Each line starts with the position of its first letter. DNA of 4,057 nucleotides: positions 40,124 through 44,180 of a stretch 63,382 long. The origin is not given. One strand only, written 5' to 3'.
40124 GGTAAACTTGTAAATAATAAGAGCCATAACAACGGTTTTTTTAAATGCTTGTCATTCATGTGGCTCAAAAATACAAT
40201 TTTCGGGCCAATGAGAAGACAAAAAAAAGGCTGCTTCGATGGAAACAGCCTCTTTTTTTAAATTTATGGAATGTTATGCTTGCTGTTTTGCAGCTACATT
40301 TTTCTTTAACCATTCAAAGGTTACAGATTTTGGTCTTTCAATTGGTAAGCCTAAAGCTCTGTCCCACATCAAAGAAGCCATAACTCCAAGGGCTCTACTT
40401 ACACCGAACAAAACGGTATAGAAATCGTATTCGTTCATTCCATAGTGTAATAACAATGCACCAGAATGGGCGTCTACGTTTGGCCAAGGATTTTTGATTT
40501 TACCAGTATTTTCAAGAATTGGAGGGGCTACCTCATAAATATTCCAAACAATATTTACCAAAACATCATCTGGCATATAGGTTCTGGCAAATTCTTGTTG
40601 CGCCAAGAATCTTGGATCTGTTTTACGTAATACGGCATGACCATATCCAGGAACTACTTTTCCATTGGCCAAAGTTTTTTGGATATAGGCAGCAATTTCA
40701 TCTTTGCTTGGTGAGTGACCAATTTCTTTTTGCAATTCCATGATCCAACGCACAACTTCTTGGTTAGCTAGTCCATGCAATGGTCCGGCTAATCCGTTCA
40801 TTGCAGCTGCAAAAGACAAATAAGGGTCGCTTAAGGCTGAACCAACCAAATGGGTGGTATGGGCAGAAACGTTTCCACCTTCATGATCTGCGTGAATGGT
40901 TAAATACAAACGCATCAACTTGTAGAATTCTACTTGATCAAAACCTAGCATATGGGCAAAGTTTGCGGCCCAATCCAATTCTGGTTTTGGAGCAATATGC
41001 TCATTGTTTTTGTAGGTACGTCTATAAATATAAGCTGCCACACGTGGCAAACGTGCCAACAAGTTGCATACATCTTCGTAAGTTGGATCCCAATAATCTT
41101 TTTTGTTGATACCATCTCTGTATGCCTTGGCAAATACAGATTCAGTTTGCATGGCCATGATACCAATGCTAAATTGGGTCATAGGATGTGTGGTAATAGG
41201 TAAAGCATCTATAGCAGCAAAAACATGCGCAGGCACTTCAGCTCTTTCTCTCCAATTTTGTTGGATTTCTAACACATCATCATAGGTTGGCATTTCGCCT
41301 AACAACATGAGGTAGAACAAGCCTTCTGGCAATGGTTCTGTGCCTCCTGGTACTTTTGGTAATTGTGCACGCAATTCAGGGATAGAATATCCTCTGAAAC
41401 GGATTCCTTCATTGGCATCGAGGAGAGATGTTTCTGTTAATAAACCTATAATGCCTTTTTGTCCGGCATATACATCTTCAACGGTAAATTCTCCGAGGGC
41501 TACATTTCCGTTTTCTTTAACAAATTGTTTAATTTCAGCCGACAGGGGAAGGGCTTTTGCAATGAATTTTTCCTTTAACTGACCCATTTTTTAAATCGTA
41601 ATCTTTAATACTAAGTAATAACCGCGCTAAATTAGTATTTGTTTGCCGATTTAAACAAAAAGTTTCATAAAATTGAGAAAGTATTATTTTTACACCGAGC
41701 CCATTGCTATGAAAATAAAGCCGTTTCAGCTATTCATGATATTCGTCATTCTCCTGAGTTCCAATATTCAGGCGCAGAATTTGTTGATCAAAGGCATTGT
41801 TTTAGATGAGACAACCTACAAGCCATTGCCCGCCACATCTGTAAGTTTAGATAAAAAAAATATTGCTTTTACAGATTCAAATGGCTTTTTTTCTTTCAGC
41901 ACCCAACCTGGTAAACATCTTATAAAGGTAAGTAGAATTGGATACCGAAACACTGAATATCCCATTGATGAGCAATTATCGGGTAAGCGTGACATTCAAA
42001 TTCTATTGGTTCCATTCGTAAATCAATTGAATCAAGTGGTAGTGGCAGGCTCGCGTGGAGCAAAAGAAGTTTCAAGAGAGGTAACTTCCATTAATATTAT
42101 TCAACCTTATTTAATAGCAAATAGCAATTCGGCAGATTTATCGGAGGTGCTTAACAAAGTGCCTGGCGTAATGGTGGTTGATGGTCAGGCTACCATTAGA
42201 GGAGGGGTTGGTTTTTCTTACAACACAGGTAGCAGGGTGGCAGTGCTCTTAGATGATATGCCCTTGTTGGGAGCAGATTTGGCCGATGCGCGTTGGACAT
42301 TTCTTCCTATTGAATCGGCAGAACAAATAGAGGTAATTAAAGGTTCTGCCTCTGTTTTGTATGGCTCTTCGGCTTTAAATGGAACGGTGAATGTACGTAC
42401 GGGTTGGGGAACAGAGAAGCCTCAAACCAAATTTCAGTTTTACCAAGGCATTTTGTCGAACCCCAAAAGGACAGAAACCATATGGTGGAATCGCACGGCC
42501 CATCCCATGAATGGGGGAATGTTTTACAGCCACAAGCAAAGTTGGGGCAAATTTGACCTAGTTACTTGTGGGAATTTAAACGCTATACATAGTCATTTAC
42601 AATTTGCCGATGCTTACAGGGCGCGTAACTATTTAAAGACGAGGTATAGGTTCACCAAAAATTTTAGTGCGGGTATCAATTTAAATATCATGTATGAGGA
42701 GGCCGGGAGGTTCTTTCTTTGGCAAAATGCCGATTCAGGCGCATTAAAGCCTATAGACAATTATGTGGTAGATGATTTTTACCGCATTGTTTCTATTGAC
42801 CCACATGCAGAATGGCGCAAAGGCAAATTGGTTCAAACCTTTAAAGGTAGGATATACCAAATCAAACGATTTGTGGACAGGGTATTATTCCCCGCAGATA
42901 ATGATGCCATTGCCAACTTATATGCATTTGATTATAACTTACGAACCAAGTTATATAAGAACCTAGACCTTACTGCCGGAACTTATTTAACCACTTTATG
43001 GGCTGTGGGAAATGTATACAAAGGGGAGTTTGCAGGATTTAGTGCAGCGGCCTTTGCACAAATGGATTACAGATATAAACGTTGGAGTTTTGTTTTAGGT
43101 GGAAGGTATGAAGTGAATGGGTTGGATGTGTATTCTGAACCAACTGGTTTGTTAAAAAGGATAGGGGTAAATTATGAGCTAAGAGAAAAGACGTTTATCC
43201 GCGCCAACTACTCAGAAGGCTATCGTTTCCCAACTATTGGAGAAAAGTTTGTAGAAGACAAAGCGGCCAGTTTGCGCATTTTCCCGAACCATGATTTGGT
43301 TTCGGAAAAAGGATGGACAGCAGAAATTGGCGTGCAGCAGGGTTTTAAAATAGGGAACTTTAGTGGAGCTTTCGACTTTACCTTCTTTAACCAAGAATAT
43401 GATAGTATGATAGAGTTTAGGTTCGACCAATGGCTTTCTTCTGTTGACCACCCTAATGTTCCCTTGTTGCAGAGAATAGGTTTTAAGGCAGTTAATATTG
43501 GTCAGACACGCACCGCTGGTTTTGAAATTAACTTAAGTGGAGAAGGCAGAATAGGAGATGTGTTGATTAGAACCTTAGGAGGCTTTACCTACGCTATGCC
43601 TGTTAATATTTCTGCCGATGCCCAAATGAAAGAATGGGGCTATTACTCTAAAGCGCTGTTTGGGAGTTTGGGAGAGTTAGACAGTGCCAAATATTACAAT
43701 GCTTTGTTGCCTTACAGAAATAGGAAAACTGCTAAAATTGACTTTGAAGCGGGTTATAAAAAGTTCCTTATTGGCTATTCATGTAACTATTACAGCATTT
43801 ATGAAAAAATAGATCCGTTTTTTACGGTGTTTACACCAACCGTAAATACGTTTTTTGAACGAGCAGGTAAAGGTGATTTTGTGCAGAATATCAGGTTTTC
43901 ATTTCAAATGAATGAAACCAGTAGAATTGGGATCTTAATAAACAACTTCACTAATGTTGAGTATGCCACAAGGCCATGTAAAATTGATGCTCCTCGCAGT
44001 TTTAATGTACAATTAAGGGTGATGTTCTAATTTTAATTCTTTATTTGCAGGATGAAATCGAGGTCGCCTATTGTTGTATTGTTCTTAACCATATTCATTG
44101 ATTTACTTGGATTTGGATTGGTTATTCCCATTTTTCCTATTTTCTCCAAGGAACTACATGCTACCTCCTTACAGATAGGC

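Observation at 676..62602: Strongly over-represented near-palindromic word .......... (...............) scattered through unrelated genes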

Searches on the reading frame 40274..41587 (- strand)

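Call 45: search_protein_families(library=pfam, proteins=[window:40274-41587:-], max_evalue=0.00001)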
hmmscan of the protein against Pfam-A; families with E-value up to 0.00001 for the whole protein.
window:40274-41587:- (437 aa): 1 family
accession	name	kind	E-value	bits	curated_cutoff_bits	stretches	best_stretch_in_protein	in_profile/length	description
PF00285.26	Citrate_synt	-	1.9e-95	320.3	27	1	44-420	3-357/357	Citrate synthase, C-terminal domain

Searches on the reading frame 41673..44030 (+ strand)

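Call 45: search_protein_families(library=pfam, proteins=[window:41673-44030:+], max_evalue=0.00001)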
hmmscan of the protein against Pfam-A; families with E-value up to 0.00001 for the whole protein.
window:41673-44030:+ (785 aa): 4 families
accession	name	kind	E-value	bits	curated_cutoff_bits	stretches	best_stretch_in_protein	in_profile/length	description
PF00593.30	TonB_dep_Rec_b-barrel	-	9.2e-26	92.1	27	1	316-709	60-395/436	TonB dependent receptor-like, beta-barrel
PF07715.20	Plug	-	1.3e-16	61.4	23.9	1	138-238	7-107/107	TonB-dependent Receptor Plug Domain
PF13715.12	CarbopepD_reg_2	-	5.3e-12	46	32.2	1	39-124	1-88/88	CarboxypepD_reg-like domain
PF13620.12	CarboxypepD_reg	-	1e-07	32.6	32.3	1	39-98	2-67/82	Carboxypeptidase regulatory-like domain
